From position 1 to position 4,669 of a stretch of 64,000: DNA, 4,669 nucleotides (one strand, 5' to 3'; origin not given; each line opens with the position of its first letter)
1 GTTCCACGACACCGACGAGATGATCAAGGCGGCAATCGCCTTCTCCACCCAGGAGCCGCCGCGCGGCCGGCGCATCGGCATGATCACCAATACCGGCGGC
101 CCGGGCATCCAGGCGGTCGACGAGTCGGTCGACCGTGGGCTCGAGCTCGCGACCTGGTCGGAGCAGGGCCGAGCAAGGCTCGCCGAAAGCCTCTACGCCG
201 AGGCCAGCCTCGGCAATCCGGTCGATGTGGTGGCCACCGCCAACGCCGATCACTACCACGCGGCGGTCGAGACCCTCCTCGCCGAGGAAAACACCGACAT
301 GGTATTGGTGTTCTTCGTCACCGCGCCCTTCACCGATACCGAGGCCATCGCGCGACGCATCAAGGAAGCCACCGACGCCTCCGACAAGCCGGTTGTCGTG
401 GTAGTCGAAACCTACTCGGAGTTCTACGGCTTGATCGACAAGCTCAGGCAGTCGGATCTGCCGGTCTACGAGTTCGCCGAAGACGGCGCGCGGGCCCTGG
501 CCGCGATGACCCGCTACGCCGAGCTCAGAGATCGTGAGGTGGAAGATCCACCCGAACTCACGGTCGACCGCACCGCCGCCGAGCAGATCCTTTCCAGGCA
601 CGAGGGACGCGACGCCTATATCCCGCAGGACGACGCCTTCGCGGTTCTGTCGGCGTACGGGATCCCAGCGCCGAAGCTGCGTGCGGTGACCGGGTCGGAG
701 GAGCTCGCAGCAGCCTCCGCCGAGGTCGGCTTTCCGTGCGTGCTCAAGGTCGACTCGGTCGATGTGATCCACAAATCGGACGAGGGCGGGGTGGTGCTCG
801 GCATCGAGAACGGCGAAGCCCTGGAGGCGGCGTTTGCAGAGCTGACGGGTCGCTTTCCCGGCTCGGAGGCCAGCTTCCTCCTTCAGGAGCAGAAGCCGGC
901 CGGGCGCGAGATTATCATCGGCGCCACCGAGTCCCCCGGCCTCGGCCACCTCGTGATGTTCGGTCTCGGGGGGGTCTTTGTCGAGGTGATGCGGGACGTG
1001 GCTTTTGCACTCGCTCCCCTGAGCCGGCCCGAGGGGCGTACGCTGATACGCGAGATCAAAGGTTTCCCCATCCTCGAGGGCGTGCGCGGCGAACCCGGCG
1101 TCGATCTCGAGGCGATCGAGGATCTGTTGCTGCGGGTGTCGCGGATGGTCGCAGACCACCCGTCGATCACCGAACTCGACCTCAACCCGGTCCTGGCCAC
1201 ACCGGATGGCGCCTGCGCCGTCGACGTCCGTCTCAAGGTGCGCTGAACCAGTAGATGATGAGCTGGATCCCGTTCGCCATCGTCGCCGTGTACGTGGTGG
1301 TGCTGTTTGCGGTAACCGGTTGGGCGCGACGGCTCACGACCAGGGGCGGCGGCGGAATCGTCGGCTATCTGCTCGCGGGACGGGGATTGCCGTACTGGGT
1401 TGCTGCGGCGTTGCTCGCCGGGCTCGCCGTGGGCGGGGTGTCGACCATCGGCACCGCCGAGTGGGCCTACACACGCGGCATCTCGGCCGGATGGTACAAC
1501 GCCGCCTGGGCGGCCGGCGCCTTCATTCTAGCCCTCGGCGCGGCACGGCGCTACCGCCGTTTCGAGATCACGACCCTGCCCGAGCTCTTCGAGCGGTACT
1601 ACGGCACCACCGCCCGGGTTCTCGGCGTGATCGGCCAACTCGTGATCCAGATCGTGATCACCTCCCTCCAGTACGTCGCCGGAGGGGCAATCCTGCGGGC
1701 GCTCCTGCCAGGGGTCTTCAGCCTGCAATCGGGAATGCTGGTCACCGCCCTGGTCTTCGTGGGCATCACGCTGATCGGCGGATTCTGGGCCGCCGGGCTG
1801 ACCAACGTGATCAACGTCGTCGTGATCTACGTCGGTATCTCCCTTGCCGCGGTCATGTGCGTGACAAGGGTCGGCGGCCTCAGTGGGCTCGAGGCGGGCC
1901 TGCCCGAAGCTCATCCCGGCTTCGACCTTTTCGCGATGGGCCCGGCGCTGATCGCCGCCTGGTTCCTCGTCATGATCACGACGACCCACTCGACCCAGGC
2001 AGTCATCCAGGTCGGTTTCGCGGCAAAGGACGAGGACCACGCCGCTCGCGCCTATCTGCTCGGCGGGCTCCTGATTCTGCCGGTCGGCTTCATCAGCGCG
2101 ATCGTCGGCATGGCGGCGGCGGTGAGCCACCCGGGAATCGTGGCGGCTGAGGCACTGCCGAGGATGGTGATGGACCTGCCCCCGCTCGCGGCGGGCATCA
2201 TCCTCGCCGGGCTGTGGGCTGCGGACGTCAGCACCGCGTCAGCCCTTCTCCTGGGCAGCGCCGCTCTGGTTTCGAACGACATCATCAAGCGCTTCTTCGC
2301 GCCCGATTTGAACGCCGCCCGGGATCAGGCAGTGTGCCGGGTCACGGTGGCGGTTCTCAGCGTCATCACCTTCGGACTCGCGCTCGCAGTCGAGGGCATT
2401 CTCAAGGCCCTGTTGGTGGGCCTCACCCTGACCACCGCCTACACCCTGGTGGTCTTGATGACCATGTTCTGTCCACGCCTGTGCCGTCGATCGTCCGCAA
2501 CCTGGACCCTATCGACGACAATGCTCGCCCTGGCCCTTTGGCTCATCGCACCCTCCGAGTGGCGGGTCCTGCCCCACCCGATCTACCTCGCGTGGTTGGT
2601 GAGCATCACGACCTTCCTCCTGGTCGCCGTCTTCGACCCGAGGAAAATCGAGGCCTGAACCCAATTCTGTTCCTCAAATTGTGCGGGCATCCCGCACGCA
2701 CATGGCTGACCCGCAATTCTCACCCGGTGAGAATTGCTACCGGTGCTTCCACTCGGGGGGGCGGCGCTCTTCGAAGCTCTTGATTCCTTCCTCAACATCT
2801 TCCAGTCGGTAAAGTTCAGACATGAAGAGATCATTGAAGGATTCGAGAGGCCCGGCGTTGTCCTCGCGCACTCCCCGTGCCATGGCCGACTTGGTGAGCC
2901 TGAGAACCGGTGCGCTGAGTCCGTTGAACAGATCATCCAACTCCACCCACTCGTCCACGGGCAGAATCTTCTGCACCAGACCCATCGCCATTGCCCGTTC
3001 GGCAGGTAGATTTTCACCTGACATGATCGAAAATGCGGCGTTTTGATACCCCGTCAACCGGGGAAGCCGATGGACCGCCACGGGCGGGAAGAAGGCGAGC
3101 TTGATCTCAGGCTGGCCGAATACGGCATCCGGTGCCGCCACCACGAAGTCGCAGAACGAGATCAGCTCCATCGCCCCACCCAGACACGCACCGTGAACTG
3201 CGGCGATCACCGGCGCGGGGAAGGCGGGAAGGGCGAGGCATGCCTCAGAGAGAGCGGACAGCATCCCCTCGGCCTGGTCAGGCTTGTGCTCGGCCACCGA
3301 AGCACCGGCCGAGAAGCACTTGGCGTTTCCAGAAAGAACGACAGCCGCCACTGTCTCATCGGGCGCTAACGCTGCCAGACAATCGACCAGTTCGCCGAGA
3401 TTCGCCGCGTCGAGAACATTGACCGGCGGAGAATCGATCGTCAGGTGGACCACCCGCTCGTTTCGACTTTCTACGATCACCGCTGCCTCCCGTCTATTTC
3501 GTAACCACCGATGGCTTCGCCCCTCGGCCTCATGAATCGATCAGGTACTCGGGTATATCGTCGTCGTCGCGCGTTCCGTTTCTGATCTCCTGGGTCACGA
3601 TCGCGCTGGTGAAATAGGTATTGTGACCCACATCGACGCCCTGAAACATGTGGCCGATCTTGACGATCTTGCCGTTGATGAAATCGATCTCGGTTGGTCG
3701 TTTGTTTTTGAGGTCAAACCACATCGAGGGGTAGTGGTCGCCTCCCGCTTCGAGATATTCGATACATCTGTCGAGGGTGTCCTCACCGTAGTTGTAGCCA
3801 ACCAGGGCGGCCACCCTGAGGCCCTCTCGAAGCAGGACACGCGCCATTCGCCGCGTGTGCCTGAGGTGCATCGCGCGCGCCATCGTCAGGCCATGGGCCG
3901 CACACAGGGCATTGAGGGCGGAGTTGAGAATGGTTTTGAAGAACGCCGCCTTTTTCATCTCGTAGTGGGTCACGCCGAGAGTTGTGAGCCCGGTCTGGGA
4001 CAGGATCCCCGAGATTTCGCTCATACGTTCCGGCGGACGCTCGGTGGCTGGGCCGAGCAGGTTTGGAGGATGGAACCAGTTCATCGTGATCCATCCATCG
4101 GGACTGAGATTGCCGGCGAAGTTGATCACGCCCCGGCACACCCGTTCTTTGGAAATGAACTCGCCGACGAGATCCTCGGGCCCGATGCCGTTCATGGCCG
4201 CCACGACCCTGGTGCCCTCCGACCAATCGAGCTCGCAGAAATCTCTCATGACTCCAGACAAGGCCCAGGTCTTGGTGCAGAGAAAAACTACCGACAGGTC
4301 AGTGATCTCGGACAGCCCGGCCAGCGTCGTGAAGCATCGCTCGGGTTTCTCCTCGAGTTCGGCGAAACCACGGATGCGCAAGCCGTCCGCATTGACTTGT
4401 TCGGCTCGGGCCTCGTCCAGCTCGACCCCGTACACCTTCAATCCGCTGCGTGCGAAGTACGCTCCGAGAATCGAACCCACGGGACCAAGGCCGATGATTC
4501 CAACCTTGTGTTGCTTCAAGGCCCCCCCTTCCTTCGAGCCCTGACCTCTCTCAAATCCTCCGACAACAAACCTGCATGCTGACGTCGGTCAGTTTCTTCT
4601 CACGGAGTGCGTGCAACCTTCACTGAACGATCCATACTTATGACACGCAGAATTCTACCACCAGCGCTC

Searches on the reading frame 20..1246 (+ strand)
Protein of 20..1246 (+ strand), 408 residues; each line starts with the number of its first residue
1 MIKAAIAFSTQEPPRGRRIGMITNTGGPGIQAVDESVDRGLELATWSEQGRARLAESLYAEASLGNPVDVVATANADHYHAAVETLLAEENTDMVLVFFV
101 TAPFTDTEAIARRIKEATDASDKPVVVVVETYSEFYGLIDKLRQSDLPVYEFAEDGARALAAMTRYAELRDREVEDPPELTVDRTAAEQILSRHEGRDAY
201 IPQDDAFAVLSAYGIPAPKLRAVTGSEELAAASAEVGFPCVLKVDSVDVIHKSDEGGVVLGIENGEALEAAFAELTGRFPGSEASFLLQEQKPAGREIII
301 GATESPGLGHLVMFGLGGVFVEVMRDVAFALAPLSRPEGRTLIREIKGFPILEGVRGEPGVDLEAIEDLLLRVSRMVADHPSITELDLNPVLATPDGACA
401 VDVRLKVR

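Call 87: search_protein_families(library=pfam, proteins=[window:20-1246:+], max_evalue=0.001)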
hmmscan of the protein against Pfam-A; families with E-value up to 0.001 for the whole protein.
window:20-1246:+ (408 aa): 2 families
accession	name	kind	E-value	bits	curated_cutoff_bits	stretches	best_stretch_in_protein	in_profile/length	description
PF13549.11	ATP-grasp_5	-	1.3e-66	224.5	27.6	1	198-407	7-221/221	ATP-grasp domain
PF19045.5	Ligase_CoA_2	-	1.2e-05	25.9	23.7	1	21-166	3-154/162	Ligase-CoA domain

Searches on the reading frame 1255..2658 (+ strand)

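Call 87: search_protein_families(library=pfam, proteins=[window:1255-2658:+], max_evalue=0.001)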
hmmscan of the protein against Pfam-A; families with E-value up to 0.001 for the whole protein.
window:1255-2658:+ (467 aa): 1 family
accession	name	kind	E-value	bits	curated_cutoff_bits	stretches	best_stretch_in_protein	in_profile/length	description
PF00474.23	SSF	-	7.8e-28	97.9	22.8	1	38-411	1-396/406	Sodium:solute symporter family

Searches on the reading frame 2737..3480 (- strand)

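Call 87: search_protein_families(library=pfam, proteins=[window:2737-3480:-], max_evalue=0.001)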
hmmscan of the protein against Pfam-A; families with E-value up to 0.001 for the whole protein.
window:2737-3480:- (247 aa): 2 families
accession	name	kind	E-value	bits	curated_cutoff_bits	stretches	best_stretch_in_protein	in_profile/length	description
PF00378.25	ECH_1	-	7.5e-41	140.5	27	1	6-246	2-250/251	Enoyl-CoA hydratase/isomerase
PF16113.10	ECH_2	-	2.5e-21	77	27.2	1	20-239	12-241/335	Enoyl-CoA hydratase/isomerase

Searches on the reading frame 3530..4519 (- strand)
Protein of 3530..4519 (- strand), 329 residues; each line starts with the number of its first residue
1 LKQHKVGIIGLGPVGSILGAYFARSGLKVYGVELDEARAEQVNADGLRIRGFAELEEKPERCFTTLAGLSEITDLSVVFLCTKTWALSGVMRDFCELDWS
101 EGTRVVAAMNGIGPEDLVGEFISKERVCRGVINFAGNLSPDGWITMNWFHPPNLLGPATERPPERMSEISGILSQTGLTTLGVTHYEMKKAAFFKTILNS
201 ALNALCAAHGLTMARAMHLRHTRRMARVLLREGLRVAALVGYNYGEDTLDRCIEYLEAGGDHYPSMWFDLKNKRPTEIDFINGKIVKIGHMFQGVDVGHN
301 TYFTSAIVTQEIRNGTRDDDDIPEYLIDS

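Call 87: search_protein_families(library=pfam, proteins=[window:3530-4519:-], max_evalue=0.001)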
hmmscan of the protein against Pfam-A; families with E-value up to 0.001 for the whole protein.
window:3530-4519:- (329 aa): 3 families
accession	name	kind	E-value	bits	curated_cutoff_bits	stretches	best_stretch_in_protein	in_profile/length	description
PF08546.17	ApbA_C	-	2.3e-22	80.1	22.7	1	188-306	2-120/125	Ketopantoate reductase PanE/ApbA C terminal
PF02558.23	ApbA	-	2.7e-18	66.4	22.2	1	6-145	1-136/150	Ketopantoate reductase PanE/ApbA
PF03721.20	UDPG_MGDP_dh_N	-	1.5e-06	28.4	27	1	5-84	2-86/187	UDP-glucose/GDP-mannose dehydrogenase family, NAD binding domain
